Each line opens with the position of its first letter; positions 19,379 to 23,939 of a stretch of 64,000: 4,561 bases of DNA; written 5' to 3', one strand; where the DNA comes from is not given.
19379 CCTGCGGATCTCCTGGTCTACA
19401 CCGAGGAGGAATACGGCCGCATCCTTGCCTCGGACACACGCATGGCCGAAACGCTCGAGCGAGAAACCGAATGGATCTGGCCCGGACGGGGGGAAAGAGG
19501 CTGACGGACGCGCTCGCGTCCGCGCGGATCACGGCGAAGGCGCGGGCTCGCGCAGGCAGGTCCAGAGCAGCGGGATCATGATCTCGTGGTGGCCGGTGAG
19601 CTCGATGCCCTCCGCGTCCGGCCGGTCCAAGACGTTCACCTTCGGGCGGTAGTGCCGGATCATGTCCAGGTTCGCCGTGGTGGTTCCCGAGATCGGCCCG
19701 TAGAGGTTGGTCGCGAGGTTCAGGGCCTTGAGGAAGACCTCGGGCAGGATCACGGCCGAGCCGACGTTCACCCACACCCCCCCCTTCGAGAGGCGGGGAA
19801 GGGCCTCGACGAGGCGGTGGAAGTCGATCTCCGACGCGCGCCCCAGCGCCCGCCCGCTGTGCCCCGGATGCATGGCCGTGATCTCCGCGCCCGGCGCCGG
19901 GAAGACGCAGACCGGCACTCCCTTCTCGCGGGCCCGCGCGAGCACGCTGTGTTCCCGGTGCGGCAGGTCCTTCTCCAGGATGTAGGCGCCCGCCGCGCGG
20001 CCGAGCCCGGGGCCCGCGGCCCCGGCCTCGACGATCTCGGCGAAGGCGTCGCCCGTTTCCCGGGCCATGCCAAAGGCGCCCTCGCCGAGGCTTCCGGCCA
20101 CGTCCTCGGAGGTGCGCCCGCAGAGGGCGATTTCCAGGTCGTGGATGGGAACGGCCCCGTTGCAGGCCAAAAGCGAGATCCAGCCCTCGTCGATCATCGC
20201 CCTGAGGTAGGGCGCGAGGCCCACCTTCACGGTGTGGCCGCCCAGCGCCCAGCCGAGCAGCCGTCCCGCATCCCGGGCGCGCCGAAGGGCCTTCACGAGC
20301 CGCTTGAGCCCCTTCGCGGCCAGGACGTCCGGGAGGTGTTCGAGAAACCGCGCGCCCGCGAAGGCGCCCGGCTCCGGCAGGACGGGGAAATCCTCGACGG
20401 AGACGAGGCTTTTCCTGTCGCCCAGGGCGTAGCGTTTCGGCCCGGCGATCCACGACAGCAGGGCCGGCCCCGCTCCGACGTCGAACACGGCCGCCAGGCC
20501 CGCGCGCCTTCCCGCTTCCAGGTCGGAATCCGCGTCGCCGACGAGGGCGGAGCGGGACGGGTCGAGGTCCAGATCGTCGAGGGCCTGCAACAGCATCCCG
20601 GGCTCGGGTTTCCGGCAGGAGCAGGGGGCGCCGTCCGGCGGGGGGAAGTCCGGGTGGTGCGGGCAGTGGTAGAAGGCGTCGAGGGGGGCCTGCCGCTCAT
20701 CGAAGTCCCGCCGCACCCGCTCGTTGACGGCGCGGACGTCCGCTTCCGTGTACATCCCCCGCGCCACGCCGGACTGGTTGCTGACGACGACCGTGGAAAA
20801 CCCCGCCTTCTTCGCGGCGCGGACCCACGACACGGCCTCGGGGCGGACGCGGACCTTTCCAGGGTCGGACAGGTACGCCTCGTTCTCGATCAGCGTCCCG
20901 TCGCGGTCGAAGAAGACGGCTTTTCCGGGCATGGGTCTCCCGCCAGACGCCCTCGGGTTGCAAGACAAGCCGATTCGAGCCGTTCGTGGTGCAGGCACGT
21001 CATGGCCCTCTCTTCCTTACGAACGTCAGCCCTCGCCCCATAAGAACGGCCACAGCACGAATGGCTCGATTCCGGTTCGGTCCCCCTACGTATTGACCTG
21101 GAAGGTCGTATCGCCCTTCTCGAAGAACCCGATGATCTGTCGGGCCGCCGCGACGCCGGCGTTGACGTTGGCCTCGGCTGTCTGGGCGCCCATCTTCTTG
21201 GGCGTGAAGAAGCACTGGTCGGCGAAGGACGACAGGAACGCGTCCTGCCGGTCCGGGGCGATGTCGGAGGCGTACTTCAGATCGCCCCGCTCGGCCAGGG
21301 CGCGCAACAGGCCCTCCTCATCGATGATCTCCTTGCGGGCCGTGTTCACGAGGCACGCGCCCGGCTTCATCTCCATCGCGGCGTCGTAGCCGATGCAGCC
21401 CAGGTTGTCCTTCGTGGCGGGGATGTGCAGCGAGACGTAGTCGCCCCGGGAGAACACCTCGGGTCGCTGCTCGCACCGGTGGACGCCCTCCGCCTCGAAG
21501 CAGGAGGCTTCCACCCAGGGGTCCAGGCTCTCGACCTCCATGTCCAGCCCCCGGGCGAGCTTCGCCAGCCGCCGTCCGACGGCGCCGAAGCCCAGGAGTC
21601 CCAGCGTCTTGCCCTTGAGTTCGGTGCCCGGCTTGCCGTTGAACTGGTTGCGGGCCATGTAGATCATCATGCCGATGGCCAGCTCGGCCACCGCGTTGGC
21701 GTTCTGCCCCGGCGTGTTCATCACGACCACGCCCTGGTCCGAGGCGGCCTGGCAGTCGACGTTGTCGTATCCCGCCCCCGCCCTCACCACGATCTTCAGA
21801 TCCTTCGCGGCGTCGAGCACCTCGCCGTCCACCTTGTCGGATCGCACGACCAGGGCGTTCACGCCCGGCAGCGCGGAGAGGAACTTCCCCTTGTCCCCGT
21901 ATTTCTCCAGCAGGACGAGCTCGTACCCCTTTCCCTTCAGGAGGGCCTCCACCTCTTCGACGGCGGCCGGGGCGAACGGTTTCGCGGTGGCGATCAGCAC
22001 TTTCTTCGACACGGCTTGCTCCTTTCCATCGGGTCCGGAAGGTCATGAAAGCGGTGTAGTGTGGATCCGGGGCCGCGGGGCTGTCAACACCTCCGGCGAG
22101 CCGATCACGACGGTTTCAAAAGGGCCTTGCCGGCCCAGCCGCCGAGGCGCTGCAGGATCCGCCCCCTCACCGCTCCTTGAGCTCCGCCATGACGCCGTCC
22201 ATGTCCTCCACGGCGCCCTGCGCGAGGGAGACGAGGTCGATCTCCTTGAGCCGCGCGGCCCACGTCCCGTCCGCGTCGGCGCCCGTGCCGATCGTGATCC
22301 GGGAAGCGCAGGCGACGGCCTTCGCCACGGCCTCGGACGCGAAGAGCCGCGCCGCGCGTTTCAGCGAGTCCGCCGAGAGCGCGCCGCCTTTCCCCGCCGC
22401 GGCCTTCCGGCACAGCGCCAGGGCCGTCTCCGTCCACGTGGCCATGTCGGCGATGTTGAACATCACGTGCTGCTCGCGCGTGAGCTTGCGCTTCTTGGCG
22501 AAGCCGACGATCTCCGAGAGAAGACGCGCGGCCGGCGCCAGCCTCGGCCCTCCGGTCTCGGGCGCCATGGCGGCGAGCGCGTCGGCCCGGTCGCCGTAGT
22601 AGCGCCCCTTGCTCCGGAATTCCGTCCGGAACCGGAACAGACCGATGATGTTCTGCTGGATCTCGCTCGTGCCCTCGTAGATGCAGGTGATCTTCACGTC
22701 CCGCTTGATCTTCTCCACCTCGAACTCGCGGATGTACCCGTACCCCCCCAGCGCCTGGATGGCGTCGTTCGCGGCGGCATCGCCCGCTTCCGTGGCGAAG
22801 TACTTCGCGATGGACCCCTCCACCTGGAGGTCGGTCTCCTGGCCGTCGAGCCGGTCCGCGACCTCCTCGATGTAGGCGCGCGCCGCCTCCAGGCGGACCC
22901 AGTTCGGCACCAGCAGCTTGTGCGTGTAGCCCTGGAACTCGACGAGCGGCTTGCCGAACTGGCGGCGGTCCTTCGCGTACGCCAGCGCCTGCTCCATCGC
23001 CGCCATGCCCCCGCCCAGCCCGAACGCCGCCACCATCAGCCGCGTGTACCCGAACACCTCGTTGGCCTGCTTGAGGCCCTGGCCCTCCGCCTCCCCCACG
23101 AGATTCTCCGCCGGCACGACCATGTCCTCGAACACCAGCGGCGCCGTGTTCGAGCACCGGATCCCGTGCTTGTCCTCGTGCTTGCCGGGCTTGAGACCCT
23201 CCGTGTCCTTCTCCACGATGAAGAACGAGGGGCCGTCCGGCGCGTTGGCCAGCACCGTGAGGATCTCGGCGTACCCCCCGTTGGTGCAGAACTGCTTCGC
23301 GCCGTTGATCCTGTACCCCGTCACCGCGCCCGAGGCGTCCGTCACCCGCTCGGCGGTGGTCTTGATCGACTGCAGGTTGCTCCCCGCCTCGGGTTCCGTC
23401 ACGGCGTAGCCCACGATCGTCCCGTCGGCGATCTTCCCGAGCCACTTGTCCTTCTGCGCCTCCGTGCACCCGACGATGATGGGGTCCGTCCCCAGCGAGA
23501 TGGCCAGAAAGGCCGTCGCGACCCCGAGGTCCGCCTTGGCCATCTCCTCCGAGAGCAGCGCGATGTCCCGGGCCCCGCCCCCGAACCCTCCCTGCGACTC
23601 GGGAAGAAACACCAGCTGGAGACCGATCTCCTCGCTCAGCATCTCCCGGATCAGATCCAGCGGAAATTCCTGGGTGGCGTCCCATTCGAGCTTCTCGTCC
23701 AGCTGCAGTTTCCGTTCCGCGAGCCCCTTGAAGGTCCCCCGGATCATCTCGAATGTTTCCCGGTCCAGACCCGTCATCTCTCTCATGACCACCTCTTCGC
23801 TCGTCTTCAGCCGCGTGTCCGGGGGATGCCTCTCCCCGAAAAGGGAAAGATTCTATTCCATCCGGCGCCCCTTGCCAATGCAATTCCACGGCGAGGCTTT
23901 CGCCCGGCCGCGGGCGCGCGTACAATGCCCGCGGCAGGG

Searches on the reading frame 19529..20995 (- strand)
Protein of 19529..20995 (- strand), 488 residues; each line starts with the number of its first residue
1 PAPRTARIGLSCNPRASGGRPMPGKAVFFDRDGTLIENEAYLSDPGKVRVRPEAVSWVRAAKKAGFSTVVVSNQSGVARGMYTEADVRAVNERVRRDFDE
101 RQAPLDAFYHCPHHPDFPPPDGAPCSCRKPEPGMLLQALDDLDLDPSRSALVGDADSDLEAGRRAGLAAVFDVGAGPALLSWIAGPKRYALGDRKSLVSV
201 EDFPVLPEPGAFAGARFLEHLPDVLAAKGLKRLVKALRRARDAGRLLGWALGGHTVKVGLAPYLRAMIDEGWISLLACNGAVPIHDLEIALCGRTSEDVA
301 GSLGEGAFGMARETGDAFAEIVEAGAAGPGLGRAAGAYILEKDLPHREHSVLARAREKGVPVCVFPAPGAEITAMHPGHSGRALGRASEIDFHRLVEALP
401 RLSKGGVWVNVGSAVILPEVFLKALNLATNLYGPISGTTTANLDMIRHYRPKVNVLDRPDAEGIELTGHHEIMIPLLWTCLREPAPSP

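Call 33: search_protein_families(library=pfam, proteins=[window:19529-20995:-], max_evalue=0.00001)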
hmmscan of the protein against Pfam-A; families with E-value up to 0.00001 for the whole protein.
window:19529-20995:- (488 aa): 4 families
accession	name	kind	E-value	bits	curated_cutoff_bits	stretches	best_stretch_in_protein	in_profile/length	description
PF13242.12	Hydrolase_like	-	1.6e-12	47.6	22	1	127-170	2-46/75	HAD-hyrolase-like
PF00702.32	Hydrolase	-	3.4e-12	47.6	26.4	1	47-166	96-191/191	haloacid dehalogenase-like hydrolase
PF08645.17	PNK3P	-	2.8e-07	30.9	22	1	27-156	3-127/161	Polynucleotide kinase 3 phosphatase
PF13419.12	HAD_2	-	9.2e-07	29.6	23.8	1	127-169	133-175/178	Haloacid dehalogenase-like hydrolase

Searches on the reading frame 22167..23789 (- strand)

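Call 33: search_protein_families(library=pfam, proteins=[window:22167-23789:-], max_evalue=0.00001)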
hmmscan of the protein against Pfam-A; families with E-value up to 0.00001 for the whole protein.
window:22167-23789:- (540 aa): 4 families
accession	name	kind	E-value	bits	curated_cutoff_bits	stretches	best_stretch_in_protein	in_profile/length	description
PF00441.29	Acyl-CoA_dh_1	-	7.1e-45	153.3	22.4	1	236-383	1-146/150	Acyl-CoA dehydrogenase, C-terminal domain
PF02770.24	Acyl-CoA_dh_M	-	2.4e-20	73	33.3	1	128-223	2-97/97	Acyl-CoA dehydrogenase, middle domain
PF02771.21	Acyl-CoA_dh_N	-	2.1e-18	67.2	22.9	1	11-123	2-112/113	Acyl-CoA dehydrogenase, N-terminal domain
PF08028.16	Acyl-CoA_dh_2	-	1.2e-16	61.7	22.7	1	251-375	1-133/134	Acyl-CoA dehydrogenase, C-terminal domain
